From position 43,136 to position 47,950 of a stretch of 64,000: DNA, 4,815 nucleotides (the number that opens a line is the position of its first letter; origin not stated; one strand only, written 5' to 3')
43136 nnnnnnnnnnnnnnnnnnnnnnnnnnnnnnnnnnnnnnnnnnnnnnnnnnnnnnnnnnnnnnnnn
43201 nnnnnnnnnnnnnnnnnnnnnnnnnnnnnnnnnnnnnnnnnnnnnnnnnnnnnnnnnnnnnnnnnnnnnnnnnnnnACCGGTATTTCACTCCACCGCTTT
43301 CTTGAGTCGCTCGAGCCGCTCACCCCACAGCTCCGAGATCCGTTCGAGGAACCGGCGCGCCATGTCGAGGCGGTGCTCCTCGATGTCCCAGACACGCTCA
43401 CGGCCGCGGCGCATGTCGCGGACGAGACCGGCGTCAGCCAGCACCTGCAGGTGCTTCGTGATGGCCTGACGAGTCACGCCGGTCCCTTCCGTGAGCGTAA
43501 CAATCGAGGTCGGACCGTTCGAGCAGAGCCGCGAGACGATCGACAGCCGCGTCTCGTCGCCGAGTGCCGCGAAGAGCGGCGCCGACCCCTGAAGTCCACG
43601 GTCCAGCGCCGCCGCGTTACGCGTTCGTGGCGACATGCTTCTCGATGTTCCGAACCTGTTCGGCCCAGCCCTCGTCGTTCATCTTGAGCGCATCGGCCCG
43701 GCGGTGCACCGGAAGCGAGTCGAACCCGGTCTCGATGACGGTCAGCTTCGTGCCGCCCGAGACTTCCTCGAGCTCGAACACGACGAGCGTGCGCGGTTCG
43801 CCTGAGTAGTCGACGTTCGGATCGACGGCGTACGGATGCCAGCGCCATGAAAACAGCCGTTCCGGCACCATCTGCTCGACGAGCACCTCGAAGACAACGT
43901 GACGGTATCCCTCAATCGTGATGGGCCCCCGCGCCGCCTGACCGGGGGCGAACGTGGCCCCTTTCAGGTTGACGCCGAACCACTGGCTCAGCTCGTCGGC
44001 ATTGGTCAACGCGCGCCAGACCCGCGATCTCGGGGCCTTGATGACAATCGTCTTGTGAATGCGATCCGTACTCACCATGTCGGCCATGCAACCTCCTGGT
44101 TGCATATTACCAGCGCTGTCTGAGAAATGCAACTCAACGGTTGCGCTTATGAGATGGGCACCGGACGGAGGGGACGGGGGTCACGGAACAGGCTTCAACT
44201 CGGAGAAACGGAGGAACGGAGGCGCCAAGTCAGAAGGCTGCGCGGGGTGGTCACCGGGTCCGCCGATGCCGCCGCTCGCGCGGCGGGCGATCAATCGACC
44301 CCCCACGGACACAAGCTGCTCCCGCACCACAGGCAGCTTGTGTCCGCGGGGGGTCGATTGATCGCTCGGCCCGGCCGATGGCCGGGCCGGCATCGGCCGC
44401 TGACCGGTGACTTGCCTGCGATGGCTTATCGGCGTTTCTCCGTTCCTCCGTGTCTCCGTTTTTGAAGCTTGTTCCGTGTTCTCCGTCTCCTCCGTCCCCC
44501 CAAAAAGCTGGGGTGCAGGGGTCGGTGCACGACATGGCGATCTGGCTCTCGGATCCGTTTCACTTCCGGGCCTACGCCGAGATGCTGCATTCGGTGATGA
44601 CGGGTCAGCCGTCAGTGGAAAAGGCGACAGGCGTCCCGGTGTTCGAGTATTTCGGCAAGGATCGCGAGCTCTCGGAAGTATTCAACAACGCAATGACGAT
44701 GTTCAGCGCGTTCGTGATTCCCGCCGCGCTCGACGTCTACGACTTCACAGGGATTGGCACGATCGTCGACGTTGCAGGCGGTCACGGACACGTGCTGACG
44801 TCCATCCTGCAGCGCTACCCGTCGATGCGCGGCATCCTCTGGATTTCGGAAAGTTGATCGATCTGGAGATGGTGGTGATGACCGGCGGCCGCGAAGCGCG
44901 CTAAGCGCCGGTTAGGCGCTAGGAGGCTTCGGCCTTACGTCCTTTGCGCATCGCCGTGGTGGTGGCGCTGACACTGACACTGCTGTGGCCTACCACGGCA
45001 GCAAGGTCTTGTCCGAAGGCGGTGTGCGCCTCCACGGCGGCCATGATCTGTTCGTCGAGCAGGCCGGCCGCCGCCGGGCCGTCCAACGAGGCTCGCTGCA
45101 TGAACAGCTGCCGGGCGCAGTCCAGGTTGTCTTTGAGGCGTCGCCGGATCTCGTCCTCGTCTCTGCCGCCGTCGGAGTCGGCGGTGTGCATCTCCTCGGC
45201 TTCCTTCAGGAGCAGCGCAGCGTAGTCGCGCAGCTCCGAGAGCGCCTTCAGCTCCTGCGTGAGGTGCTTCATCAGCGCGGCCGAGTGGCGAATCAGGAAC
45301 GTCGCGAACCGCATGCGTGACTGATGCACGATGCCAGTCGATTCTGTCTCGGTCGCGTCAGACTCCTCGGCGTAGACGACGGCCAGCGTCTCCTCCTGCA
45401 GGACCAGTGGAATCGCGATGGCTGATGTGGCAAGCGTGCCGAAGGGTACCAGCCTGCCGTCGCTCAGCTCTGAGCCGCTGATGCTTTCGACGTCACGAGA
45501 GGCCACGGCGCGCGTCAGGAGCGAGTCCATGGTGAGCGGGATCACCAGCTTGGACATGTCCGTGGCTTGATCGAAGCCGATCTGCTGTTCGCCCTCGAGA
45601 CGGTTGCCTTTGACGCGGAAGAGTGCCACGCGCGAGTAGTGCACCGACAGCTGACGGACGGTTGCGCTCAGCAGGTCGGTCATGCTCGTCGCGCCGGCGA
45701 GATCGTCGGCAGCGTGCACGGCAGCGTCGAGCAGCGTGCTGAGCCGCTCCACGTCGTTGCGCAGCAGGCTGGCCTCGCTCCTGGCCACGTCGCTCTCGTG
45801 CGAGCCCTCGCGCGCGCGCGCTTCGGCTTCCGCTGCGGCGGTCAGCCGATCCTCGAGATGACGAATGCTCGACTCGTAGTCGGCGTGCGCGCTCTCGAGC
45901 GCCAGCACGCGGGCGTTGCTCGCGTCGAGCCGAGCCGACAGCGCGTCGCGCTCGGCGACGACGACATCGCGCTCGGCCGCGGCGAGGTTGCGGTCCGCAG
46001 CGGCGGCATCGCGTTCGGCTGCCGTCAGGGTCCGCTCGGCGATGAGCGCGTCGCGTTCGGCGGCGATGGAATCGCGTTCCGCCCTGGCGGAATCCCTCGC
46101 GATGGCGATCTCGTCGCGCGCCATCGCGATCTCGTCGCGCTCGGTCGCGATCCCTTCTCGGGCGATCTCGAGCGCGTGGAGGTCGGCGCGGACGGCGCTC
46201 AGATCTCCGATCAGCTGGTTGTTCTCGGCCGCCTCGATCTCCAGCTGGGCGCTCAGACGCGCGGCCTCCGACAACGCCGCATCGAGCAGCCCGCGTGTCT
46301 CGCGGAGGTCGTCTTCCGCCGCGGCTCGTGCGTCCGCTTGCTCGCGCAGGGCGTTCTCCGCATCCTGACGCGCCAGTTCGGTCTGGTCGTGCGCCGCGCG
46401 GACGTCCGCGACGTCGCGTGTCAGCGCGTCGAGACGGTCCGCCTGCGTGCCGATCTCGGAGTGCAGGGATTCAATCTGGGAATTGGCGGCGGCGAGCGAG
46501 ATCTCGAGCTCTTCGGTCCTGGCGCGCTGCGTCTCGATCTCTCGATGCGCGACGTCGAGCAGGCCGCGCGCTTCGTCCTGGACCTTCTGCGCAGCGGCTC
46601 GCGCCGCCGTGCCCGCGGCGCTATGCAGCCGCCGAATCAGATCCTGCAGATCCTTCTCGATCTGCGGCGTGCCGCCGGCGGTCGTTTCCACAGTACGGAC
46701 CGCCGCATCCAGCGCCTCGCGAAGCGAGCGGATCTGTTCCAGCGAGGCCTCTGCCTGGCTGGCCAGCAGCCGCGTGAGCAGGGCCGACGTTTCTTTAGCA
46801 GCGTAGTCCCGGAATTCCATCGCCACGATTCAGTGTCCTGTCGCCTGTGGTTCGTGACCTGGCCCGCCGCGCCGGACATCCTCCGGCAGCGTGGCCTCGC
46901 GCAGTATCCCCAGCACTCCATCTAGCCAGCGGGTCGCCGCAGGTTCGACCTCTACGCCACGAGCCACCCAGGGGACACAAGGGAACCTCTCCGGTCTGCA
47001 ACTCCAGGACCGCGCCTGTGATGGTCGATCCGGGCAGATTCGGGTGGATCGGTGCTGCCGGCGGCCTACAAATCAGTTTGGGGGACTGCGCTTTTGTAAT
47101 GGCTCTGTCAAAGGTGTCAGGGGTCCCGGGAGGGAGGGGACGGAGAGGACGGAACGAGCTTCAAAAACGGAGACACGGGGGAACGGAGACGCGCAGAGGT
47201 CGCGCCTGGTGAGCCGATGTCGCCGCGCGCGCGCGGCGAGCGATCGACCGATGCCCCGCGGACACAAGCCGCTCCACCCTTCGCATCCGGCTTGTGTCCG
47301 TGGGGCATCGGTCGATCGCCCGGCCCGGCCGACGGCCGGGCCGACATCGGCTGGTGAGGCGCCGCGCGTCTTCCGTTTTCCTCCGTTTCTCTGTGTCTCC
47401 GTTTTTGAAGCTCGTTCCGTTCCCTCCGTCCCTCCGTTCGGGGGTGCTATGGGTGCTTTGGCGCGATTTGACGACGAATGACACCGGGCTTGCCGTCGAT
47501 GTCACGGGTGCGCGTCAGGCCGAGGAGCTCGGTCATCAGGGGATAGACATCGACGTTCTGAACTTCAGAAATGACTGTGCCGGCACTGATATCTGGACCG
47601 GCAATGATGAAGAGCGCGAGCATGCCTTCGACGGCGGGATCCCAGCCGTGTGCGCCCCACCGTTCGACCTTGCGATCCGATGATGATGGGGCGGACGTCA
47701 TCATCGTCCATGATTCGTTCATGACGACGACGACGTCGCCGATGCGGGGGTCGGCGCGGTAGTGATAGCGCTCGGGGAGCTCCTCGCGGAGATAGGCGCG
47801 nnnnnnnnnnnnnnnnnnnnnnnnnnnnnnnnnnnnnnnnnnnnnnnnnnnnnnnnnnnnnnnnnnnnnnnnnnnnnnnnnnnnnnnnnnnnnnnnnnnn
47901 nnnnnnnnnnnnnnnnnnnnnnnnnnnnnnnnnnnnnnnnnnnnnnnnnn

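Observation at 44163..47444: Two ~320-340-bp nested-hairpin repeats with compensatory arm substitutions bracket a coiled-coil/GAF gene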

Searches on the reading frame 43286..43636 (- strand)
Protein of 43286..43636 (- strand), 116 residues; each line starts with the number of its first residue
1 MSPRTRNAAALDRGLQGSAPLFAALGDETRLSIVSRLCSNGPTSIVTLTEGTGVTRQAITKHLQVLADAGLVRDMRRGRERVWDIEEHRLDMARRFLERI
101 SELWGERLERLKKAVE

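Call 33: search_protein_families(library=pfam, proteins=[window:43286-43636:-], max_evalue=0.01)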
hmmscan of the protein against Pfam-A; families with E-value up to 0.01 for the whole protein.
window:43286-43636:- (116 aa): 14 families
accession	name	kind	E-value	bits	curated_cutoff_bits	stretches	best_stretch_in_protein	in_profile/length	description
PF12840.13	HTH_20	-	2.4e-10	40.7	27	1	25-73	1-49/51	Helix-turn-helix domain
PF01022.26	HTH_5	-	6e-07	29.7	22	1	27-73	1-46/47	Bacterial regulatory protein, arsR family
PF13412.12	HTH_24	-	5.2e-06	26.4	21.9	1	27-73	2-48/48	Winged helix-turn-helix DNA-binding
PF12802.13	MarR_2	-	1.5e-05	25.5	27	1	33-73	10-51/61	MarR family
PF21248.3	SoFic-like_C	-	0.00017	22.2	27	1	43-83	31-71/76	Protein adenylyltransferase SoFic-like, C-terminal domain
PF24037.1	DUF7346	-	0.00055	20.5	28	1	21-87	63-129/139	Family of unknown function (DUF7346)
PF24038.1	DUF7347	-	0.0012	19.5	27.6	1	21-68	4-54/77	Domain of unknown function (DUF7347)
PF25212.1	HVO_A0114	-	0.0013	18.9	27.6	1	28-80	22-74/84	HVO_A0114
PF08279.18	HTH_11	-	0.0029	17.9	25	1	30-71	2-44/55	HTH domain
PF01047.28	MarR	-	0.0039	17.5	24.6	1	28-73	3-48/59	MarR family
PF24033.1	DUF7342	-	0.0067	16.8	31.6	1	41-93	16-68/150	Family of unknown function (DUF7342)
PF01978.25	TrmB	-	0.0072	16.6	25.6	0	37-76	17-56/68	Sugar-specific transcriptional regulator TrmB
PF25213.1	HVO_A0261_N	-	0.0086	16.4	35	0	29-75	12-57/86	HVO_A0261 N-terminal domain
PF13601.12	HTH_34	-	0.0096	16.5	27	0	30-73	2-45/80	Winged helix DNA-binding domain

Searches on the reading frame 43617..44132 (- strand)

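Call 33: search_protein_families(library=pfam, proteins=[window:43617-44132:-], max_evalue=0.01)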
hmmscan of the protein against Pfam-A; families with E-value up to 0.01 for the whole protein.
window:43617-44132:- (171 aa): 2 families
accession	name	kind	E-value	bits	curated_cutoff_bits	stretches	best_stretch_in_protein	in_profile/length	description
PF08327.17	AHSA1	-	3.8e-17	63.1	22.1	1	32-167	1-124/125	Activator of Hsp90 ATPase homolog 1-like protein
PF10604.15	Polyketide_cyc2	-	7.2e-06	26.8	27.4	1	24-113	3-91/142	Polyketide cyclase / dehydrase and lipid transport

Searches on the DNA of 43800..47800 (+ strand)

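Call 5: search_rna_families(source=window, start=43800, end=47800, threshold=evalue, max_evalue=1)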
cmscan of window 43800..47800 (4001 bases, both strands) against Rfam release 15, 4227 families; matches with E-value up to 1: 2.
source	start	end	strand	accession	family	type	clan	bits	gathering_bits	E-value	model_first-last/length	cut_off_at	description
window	47233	47324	-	RF03771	mir-341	Gene; miRNA;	-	25.6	90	0.026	7-92/96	no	mir-341 microRNA precursor family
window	45204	45257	-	RF01151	snoU82P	Gene; snRNA; snoRNA; CD-box;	-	20.3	42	0.05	1-55/55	no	Small nucleolar RNA U82P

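Call 72: search_dna_similar(query=window:44150-44510:+, collection=plasmids, mode=distant, max_evalue=0.001, max_rows=10)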
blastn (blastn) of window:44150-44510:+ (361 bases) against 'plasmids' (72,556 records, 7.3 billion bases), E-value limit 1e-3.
No match.

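Call 73: search_dna_similar(query=window:47115-47455:+, collection=phages, mode=distant, max_evalue=0.001, max_rows=10)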
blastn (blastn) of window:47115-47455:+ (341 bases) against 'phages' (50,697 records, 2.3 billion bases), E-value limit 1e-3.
No match.

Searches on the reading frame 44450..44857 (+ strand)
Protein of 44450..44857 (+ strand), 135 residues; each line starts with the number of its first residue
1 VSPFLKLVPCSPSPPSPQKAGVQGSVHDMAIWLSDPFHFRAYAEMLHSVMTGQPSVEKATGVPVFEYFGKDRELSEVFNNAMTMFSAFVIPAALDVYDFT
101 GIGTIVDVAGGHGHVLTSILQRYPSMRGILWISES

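Call 33: search_protein_families(library=pfam, proteins=[window:44450-44857:+], max_evalue=0.01)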
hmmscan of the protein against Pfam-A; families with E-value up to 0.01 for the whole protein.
window:44450-44857:+ (135 aa): 1 family
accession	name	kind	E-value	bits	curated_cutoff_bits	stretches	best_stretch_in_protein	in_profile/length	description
PF00891.24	Methyltransf_2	-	6e-14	52.3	22.3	1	44-130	3-91/210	O-methyltransferase domain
